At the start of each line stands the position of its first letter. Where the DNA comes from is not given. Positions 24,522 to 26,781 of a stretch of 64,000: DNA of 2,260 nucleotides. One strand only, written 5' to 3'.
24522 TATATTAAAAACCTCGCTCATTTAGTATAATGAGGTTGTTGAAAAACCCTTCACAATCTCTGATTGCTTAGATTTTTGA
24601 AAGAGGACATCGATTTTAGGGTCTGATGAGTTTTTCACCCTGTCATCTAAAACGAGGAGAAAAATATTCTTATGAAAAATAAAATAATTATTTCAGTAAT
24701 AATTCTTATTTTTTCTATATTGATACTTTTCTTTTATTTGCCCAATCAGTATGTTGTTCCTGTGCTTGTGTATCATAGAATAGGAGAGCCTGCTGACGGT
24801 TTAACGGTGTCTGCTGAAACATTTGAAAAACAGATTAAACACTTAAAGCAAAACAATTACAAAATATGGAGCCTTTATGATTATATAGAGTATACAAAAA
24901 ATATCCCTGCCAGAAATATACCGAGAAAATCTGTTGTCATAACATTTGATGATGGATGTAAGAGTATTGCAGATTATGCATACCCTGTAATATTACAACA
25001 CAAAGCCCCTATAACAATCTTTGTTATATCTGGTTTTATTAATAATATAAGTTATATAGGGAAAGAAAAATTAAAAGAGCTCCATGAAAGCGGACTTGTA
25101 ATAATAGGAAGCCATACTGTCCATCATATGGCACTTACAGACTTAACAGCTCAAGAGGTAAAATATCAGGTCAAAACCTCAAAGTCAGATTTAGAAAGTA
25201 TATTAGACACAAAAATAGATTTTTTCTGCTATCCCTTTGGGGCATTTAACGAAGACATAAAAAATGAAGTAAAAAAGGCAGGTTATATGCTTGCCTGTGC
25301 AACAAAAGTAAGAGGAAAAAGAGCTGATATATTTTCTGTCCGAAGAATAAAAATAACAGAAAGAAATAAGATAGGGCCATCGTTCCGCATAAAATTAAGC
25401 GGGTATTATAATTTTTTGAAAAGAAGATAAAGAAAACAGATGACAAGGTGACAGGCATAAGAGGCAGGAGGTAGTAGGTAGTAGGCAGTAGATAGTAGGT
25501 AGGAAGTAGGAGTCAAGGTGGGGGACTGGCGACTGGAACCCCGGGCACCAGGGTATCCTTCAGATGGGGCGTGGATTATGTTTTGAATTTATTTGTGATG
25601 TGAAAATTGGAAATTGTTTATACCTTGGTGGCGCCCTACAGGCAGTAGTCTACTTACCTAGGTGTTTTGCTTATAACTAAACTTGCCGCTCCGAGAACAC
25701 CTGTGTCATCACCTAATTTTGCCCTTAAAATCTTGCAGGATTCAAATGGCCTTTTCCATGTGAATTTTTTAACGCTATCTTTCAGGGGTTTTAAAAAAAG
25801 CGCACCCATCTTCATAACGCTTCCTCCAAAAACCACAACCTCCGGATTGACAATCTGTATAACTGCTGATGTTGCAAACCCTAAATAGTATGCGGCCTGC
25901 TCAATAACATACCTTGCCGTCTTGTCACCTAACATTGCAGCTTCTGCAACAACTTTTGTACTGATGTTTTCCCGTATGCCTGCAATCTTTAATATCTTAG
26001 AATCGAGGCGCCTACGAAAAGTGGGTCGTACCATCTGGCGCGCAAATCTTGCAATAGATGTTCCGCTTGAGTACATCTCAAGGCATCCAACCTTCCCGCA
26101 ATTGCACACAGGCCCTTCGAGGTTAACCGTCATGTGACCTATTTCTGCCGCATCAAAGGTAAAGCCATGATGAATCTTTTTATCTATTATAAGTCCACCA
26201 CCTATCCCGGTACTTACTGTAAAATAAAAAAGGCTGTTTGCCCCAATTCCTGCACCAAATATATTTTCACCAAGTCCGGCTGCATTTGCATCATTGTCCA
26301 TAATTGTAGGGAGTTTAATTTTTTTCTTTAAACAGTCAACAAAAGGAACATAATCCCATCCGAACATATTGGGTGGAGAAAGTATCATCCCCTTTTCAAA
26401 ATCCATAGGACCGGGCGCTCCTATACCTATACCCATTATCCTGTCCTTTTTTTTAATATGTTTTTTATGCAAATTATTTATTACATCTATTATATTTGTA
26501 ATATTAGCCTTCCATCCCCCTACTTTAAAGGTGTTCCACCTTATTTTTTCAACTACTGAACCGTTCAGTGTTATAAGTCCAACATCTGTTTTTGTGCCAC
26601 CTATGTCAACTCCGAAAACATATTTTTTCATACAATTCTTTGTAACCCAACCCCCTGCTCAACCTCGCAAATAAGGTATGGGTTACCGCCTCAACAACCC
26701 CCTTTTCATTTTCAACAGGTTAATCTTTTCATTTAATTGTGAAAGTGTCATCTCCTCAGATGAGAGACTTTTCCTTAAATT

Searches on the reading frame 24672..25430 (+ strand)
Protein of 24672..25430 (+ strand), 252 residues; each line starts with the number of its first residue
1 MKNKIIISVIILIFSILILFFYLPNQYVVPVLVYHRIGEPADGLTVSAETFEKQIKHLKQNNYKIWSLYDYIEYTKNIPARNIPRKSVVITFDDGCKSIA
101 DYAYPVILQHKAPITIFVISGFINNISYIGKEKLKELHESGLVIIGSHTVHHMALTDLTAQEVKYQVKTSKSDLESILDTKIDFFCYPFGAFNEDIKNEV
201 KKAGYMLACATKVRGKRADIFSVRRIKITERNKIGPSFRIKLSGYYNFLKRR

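Call 54: search_protein_families(library=pfam, proteins=[window:24672-25430:+], max_evalue=0.000001)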
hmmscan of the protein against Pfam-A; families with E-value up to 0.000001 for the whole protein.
window:24672-25430:+ (252 aa): 1 family
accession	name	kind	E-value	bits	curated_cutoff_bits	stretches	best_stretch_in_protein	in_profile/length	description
PF01522.26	Polysacc_deac_1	-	2.5e-28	98.9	23.1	1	82-206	3-122/124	Polysaccharide deacetylase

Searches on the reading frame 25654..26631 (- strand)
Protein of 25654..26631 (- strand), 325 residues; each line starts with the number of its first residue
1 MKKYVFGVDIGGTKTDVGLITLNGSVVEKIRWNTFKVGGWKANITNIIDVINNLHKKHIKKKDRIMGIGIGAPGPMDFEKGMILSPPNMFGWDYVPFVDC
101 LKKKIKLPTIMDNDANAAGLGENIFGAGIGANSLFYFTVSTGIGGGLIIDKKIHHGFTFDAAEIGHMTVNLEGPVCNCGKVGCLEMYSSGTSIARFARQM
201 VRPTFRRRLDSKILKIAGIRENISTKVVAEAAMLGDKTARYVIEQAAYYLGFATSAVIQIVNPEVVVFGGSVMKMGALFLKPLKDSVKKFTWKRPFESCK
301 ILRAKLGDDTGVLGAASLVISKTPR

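Call 54: search_protein_families(library=pfam, proteins=[window:25654-26631:-], max_evalue=0.000001)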
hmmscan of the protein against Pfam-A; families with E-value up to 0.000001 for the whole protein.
window:25654-26631:- (325 aa): 1 family
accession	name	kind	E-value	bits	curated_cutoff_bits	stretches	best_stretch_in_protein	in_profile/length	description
PF00480.26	ROK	-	1.7e-68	231.8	22.9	1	6-320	2-292/294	ROK family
